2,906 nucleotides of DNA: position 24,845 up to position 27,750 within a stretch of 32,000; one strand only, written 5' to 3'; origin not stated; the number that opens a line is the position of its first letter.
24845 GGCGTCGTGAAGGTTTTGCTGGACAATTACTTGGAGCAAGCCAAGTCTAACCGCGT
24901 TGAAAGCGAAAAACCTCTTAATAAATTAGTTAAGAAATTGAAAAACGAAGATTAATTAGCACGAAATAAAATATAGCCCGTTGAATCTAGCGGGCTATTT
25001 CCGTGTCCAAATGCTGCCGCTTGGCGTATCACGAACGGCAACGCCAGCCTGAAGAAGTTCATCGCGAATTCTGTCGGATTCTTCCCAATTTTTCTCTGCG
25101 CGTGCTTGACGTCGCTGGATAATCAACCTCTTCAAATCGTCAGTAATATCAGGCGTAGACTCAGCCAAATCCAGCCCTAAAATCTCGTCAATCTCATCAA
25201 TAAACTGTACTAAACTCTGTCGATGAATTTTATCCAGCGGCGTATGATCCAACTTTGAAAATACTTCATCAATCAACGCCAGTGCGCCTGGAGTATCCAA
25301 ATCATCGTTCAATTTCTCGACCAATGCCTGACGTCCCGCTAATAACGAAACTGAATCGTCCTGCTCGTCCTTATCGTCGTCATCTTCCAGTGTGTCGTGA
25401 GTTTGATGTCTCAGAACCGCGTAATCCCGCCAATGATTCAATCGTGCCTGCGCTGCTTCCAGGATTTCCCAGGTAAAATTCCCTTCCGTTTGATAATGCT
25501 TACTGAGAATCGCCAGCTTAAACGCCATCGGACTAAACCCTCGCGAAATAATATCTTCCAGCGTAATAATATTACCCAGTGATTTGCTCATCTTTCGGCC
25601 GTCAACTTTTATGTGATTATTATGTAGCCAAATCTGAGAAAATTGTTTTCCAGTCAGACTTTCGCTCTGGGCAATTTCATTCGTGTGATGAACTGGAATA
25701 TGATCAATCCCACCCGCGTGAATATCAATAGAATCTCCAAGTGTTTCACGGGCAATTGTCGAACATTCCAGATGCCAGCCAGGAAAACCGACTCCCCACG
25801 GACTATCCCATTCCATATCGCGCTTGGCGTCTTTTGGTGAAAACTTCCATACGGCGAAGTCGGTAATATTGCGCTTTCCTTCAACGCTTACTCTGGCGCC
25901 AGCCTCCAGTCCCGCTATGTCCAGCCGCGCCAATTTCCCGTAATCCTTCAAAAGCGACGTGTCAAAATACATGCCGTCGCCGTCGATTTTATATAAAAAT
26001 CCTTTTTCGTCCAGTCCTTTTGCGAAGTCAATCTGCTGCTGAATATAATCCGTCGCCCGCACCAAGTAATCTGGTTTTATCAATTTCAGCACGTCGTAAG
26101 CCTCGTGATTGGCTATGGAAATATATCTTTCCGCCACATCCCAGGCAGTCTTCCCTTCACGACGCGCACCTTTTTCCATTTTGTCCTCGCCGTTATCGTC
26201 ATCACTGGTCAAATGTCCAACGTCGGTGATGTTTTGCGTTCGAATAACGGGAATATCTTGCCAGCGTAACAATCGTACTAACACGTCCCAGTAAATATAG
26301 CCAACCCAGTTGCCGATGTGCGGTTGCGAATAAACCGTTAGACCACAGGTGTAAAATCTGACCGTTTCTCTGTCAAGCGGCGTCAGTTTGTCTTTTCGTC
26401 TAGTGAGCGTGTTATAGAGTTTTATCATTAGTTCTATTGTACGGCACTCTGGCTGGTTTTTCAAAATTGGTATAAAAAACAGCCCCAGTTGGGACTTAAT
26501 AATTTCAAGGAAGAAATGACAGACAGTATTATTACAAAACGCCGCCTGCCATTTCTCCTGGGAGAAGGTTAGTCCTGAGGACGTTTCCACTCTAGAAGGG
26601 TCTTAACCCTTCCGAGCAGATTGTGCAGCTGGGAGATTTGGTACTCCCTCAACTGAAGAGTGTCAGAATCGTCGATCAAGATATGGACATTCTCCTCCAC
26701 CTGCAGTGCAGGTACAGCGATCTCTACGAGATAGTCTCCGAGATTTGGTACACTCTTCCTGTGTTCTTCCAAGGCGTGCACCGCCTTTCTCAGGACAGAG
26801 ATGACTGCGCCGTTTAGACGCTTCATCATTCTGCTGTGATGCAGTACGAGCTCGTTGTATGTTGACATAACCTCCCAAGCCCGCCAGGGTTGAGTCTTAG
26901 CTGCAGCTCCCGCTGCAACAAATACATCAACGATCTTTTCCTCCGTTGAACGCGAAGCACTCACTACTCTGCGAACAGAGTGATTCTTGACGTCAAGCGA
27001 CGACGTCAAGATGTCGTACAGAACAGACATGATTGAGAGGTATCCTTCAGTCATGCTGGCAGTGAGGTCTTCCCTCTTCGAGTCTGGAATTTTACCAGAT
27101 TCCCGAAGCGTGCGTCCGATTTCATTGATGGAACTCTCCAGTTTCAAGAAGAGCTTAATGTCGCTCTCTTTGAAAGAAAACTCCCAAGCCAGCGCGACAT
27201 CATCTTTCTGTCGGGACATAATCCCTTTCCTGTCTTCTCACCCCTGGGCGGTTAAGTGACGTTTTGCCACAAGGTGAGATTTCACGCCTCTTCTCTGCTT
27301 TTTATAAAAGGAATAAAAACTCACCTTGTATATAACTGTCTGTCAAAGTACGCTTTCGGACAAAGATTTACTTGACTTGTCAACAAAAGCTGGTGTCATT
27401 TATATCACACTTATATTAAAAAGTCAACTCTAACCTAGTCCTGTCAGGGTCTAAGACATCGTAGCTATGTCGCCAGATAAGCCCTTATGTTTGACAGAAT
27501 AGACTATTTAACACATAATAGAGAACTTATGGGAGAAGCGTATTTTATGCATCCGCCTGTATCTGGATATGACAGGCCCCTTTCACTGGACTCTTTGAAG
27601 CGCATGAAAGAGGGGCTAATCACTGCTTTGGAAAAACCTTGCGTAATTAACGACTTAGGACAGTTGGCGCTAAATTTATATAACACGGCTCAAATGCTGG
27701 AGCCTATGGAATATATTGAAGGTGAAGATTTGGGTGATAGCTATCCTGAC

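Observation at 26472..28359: Foreign-looking divergent gene pair (216-aa helical protein and HExxH metallopeptidase-like protein) inserted between cysS and nrnA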

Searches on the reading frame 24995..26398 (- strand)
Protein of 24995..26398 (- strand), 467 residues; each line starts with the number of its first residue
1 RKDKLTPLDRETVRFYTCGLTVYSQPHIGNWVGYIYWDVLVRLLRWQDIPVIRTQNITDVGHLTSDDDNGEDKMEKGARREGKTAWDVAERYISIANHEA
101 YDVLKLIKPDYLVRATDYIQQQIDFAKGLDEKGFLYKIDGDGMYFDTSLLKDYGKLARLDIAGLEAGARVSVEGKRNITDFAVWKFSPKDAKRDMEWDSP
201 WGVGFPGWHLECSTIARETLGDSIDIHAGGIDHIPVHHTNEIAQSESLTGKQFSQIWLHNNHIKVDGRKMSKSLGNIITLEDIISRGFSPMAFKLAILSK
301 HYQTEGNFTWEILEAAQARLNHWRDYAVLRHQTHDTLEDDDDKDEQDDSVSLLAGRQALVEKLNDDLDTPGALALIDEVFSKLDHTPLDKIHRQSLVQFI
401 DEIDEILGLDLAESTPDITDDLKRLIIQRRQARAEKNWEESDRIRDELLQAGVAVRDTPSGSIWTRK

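Call 5: search_protein_families(library=pfam, proteins=[window:24995-26398:-], max_evalue=1)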
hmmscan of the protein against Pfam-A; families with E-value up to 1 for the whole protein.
window:24995-26398:- (467 aa): 8 families
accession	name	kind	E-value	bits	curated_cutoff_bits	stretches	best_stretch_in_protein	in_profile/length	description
PF01406.26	tRNA-synt_1e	-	3.7e-84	283.1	27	1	6-317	3-300/301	tRNA synthetases class I (C) catalytic domain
PF09334.17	tRNA-synt_1g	-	2e-10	40.4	20.1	2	23-144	11-122/391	tRNA synthetases class I (M)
PF23493.1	CysS_C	-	3e-10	40.5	23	1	415-461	1-47/51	Cysteinyl-tRNA ligase anticodon binding domain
PF00133.28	tRNA-synt_1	-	5.3e-05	22.6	22.7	1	225-287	330-394/414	tRNA synthetases class I (I, L, M and V)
PF09190.17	DALR_2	-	0.04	14.9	22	1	361-411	4-56/57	DALR domain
PF22991.1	Lock_Gag1-like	-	0.14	12.3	27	1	320-351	12-41/44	Gag1-like, lock domain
PF01921.24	tRNA-synt_1f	-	0.15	11.4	27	1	226-311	237-323/360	tRNA synthetases class I (K)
PF11521.13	TFIIE-A_C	-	0.39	11.6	22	1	331-365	22-56/85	C-terminal general transcription factor TFIIE alpha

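Call 16: find_related_loci(query=window:24995-26398:-, collection=genome_contigs, flank=10000)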
Query window:24995-26398:- (467 aa) in genome_contigs; peptide patterns used: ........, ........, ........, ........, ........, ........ (x = any residue, [..] = any of these).
600 stretches matched a pattern (row limit reached: there are more); 502 encode a relative of the query (tblastn E <= 1e-3); the best 80 are kept; 80 distinct loci.
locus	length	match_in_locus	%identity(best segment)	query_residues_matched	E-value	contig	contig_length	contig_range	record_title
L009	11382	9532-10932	98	1-467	0e+0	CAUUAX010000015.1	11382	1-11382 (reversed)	MAG TPA_asm: uncultured Candidatus Saccharibacteria bacterium isolate ERR10228828_bin.15_MetaWRAP_v1.3_MAG genome assemb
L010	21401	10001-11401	99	1-467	0e+0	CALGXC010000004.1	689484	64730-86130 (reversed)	MAG TPA_asm: uncultured Candidatus Saccharibacteria bacterium isolate SRR8114034_bin.47_CONCOCT_v1.1_MAG genome assembly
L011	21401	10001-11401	98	1-467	0e+0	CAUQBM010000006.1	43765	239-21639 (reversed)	MAG TPA_asm: uncultured Candidatus Saccharibacteria bacterium isolate ERR9969040_bin.10_MetaWRAP_v1.3_MAG genome assembl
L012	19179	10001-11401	98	1-467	0e+0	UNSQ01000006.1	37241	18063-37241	Candidatus Saccharibacteria bacterium isolate UMGS1986 genome assembly, contig: NODE_717_length_37241_cov_6.613242, whol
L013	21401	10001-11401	98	1-467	0e+0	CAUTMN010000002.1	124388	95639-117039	MAG TPA_asm: uncultured Candidatus Saccharibacteria bacterium isolate ERR10228878_bin.10_MetaWRAP_v1.3_MAG genome assemb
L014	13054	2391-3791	98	1-467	0e+0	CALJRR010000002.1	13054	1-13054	MAG TPA_asm: uncultured Candidatus Saccharibacteria bacterium isolate ERR1474568_bin.110_CONCOCT_v1.1_MAG genome assembl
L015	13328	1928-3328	98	1-467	0e+0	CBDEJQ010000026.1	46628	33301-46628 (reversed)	MAG TPA_asm: uncultured Candidatus Saccharibacteria bacterium isolate SRR14736650_concoct_30 genome assembly, contig: ER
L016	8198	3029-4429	98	1-467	0e+0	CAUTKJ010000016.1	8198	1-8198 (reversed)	MAG TPA_asm: uncultured Candidatus Saccharibacteria bacterium isolate SRR15839769_bin.2_MetaWRAP_v1.3_MAG genome assembl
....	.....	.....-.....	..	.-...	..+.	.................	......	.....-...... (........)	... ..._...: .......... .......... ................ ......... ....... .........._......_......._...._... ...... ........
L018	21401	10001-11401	97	1-467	0e+0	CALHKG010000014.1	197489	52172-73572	MAG TPA_asm: uncultured Candidatus Saccharibacteria bacterium isolate ERR589691_bin.57_CONCOCT_v1.1_MAG genome assembly,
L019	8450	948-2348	98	1-467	0e+0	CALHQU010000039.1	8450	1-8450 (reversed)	MAG TPA_asm: uncultured Candidatus Saccharibacteria bacterium isolate ERR589673_bin.67_CONCOCT_v1.1_MAG genome assembly,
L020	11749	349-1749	98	1-467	0e+0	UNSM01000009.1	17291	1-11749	Candidatus Saccharibacteria bacterium isolate UMGS1831 genome assembly, contig: NODE_1752_length_17291_cov_3.601184, who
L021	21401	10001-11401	98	1-467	0e+0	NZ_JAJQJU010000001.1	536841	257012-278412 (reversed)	Candidatus Nanosynbacter sp. TM7-087 c_000000000001, whole genome shotgun sequence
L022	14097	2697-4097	98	1-467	0e+0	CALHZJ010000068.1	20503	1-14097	MAG TPA_asm: uncultured Candidatus Saccharibacteria bacterium isolate ERR589425_bin.42_CONCOCT_v1.1_MAG genome assembly,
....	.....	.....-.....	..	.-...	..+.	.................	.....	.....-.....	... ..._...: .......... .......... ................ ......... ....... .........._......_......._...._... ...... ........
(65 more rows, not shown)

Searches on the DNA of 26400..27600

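Call 55: search_rna_families(source=window, start=26400, end=27600, threshold=evalue, max_evalue=10)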
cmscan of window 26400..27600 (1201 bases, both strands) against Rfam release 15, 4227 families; matches with E-value up to 10: 8.
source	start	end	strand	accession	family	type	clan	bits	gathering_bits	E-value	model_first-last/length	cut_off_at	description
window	27229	27283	-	RF03147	RAGATH-10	Gene; sRNA;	-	25.5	41.2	0.03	1-82/82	no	RAGATH-10 RNA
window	26513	26556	+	RF00130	mir-192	Gene; miRNA;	-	22.3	54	0.022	18-59/76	no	mir-192/215 microRNA precursor family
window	26512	26555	-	RF00130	mir-192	Gene; miRNA;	-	21.8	54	0.032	18-59/76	no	mir-192/215 microRNA precursor family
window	26810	26848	-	RF02476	GlsR7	Gene; snRNA; snoRNA; CD-box;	-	16.9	75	0.88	1-59/59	no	Small nucleolar RNA GlsR7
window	26491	26576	+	RF03600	MIR3627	Gene; miRNA;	-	15.9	64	3.9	1-89/89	no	MIR3627 microRNA precursor family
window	27504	27529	-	RF00390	TYMV_upPK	Cis-reg;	-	14.8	38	7.4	1-23/23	no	turnip yellow mosaic virus upstream pseudo-knot (TYMV_upPK)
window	26492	26575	-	RF03600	MIR3627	Gene; miRNA;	-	14.7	64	8.7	1-89/89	no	MIR3627 microRNA precursor family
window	27378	27399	-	RF01136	sR28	Gene; snRNA; snoRNA; CD-box;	-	12.1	39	2.8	34-55/55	no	Small nucleolar RNA sR28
